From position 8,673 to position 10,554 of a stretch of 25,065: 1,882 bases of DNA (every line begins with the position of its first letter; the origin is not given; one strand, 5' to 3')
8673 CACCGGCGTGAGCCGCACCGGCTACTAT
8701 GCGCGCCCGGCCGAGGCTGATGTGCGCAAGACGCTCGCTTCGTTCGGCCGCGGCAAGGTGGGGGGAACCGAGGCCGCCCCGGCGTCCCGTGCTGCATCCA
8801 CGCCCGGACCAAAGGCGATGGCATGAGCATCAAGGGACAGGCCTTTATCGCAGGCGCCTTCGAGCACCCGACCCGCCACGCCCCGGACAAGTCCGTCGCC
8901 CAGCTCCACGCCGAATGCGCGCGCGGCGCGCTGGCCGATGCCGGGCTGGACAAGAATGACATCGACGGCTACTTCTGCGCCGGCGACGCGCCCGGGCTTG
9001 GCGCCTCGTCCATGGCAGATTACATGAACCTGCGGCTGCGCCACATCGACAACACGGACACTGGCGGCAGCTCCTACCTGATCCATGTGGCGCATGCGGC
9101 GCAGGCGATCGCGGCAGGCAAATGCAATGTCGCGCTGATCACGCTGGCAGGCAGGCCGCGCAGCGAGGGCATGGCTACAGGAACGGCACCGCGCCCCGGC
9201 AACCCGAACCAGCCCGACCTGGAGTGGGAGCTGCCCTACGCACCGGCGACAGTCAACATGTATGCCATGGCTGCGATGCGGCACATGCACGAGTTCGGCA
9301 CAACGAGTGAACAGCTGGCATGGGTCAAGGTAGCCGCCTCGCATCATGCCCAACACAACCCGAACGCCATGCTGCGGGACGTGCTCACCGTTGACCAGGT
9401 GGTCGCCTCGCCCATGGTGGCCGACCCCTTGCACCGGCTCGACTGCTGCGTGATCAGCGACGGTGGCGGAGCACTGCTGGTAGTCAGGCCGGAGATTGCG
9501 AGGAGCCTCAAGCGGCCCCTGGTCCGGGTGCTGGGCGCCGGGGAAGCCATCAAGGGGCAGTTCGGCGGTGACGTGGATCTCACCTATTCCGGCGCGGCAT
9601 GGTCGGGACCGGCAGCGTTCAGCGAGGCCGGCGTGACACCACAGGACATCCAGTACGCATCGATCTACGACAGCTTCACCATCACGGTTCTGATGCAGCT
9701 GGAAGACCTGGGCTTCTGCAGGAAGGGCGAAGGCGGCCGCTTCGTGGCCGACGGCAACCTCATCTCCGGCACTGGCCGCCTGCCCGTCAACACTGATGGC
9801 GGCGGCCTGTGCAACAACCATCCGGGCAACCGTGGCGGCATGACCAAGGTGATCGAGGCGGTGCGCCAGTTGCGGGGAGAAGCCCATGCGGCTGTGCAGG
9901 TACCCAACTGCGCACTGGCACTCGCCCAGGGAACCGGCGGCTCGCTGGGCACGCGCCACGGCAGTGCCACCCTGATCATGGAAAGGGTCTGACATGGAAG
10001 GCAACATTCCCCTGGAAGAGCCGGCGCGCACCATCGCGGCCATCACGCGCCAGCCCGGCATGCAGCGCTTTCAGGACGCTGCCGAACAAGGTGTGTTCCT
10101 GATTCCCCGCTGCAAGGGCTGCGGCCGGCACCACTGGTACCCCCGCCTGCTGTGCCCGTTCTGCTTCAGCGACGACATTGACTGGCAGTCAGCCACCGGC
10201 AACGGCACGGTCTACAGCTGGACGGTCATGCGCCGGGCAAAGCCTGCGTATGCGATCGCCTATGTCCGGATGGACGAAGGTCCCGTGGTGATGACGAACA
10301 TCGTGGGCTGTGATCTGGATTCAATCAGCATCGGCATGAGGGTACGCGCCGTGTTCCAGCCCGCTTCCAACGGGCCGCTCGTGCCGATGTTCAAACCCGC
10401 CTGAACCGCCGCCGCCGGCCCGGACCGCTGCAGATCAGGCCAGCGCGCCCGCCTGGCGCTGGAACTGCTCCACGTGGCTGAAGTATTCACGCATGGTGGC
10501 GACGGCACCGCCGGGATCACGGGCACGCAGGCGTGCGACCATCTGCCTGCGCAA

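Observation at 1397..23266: Uncharacterised ~22 kb multi-operon CoA-dependent catabolic supercluster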

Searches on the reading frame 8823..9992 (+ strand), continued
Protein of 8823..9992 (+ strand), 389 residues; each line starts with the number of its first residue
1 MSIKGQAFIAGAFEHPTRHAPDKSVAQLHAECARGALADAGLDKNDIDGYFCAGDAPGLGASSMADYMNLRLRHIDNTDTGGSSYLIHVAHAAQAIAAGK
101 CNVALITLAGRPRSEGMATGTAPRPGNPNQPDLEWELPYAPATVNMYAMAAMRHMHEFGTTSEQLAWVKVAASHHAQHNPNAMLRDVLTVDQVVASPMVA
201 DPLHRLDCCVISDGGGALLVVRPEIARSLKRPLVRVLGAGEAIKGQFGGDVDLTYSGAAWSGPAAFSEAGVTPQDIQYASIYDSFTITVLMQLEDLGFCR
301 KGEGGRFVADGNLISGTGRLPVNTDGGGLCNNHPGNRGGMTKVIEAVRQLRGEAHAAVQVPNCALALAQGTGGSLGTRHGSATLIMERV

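Call 36: search_solved_structures(query=window:8823-9992:+, max_evalue=1e-29, show_alignments=5)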
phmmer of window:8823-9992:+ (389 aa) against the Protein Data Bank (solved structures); distinct sequences matched with E-value up to 1e-29: 6.
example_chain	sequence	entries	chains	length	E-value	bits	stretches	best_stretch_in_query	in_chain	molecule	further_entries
4u4e_A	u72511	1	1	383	1.6e-87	297.3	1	3-381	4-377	Thiolase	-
9myr_A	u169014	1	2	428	6.9e-53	183.3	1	1-377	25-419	Nonspecific lipid-transfer protein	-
6ok1_A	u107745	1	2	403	1.5e-45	159.2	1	4-363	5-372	Lipid-transfer protein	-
7yvy_A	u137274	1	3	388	1.2e-43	152.9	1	8-374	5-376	Acetyl-CoA acetyltransferase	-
7pxp_C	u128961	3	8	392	6.4e-38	134.1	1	139-386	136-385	Benzoylsuccinyl-CoA thiolase subunit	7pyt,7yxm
6esq_A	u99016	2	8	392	2.2e-30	109.3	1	26-375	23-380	acetoacetyl-CoA thiolase | Acetyl-CoA acetyltransferase thiolase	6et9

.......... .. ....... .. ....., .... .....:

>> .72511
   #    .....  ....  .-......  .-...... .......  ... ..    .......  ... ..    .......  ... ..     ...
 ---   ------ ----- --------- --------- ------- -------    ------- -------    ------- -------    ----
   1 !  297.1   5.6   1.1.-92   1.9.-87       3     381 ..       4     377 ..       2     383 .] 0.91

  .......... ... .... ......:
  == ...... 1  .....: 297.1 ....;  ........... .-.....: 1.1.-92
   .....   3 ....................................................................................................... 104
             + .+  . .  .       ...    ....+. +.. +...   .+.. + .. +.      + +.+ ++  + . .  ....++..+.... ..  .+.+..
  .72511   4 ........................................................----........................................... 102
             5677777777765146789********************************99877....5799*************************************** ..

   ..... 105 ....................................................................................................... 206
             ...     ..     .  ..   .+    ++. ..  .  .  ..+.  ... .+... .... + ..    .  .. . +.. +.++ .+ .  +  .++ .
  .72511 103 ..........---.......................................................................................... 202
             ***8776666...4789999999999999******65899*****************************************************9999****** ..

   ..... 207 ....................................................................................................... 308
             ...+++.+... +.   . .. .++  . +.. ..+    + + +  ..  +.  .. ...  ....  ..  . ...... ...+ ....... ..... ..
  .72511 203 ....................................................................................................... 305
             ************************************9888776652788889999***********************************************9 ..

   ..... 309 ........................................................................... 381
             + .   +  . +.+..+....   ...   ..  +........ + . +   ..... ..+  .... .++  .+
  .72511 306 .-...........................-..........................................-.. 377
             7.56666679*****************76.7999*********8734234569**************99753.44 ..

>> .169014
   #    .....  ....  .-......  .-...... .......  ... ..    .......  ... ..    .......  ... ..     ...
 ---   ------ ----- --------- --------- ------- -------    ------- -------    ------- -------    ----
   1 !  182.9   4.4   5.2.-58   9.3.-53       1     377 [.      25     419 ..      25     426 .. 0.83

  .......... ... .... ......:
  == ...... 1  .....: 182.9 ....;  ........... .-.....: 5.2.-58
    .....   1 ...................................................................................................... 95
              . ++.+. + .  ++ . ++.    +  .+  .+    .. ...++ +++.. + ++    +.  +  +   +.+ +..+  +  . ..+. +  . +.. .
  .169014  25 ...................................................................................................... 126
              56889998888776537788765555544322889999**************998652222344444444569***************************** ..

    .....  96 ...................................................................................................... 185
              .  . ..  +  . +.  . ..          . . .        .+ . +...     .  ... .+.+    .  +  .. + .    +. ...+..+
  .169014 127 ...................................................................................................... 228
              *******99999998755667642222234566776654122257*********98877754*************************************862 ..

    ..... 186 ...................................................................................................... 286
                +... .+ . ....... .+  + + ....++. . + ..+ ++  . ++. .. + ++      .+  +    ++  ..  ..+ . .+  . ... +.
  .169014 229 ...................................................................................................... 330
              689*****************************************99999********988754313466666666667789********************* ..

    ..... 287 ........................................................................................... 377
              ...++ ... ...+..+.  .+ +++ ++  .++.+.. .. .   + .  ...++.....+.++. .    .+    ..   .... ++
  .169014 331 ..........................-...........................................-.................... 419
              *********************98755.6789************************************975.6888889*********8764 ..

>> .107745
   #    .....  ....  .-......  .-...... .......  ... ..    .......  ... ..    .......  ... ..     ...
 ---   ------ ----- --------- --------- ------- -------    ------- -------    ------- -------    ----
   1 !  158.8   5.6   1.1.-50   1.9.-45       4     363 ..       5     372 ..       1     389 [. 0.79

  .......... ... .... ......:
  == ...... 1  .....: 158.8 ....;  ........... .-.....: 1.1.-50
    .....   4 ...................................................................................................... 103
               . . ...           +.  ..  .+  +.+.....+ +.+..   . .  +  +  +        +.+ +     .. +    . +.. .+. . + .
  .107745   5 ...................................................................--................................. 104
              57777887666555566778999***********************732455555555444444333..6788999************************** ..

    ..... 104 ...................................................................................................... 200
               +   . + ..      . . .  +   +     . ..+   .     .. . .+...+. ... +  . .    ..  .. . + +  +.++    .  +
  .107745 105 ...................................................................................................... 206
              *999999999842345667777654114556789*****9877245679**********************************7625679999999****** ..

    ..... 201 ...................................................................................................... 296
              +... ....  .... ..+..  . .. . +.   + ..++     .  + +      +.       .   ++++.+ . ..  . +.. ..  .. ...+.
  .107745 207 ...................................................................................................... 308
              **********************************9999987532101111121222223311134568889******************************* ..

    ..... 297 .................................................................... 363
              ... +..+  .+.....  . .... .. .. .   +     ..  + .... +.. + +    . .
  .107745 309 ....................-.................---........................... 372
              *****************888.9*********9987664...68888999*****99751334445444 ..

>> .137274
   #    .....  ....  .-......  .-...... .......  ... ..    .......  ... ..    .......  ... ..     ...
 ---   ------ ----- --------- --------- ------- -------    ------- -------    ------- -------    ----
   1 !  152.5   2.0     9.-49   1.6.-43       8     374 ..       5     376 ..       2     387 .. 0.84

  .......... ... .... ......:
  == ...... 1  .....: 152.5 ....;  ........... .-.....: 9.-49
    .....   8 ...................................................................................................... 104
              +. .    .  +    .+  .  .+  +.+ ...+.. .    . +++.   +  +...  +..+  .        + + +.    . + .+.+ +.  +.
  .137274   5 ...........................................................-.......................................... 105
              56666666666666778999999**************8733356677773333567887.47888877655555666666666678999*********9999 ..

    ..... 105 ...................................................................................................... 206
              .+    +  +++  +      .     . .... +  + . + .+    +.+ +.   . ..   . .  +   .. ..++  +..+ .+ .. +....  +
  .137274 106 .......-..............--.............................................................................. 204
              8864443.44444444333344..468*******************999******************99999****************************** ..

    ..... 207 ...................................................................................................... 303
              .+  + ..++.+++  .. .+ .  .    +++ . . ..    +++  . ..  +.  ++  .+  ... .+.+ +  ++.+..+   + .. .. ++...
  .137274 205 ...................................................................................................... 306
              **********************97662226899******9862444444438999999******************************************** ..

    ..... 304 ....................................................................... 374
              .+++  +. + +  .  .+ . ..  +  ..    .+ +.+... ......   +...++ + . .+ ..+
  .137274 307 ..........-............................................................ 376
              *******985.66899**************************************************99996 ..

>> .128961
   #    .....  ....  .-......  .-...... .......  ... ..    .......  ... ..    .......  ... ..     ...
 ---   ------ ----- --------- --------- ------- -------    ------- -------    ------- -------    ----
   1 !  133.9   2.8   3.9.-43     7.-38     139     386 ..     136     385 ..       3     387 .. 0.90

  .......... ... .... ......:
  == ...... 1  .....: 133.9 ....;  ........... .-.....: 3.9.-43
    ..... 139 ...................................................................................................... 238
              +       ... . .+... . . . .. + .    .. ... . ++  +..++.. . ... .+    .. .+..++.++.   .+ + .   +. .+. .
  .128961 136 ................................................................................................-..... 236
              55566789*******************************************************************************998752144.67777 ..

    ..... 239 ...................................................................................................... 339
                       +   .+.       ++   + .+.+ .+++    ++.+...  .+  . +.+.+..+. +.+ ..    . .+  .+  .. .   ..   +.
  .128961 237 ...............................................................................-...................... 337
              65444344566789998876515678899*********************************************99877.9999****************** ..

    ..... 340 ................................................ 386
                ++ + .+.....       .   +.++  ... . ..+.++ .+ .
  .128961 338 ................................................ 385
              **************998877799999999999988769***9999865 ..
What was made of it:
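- On Thiolase (SCP2 type): Gly in DTGGSS aligns with the Cys of 7yvy (aaCaSG) (call 36). YDSF aligns with the HDAF of 7yvy and BbsB (call 36).
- On Ltp2-type steroid aldolase: The Tyr of YDSF aligns with Tyr294 of 6ok1 (call 36).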

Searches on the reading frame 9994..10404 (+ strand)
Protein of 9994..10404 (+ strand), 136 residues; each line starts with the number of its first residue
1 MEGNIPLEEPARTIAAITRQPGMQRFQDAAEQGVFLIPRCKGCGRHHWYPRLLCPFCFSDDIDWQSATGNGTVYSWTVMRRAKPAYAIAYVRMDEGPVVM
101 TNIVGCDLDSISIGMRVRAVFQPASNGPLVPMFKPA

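Call 5: search_protein_families(library=pfam, proteins=[window:9994-10404:+], max_evalue=0.001)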
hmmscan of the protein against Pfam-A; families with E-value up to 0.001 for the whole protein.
window:9994-10404:+ (136 aa): 2 families
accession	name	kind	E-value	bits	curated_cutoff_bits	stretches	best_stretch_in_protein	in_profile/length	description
PF01796.24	OB_ChsH2_C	-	4.5e-21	75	27.1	1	64-122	1-65/65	ChsH2, C-terminal OB-fold domain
PF12172.15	zf-ChsH2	-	3.8e-13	49.4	23.2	1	28-62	2-36/37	ChsH2, rubredoxin-like zinc ribbon domain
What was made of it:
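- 9994..10404 (+): Core: DUF35 Zn-ribbon/OB-fold partner protein (136 aa). Pfam zf-ChsH2 and OB_ChsH2_C (call 5).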

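Call 10: search_protein_families(library=ncbifam, proteins=[window:9994-10404:+], max_evalue=0.00001)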
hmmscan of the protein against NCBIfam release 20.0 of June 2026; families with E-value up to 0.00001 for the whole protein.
window:9994-10404:+ (136 aa): 0 families
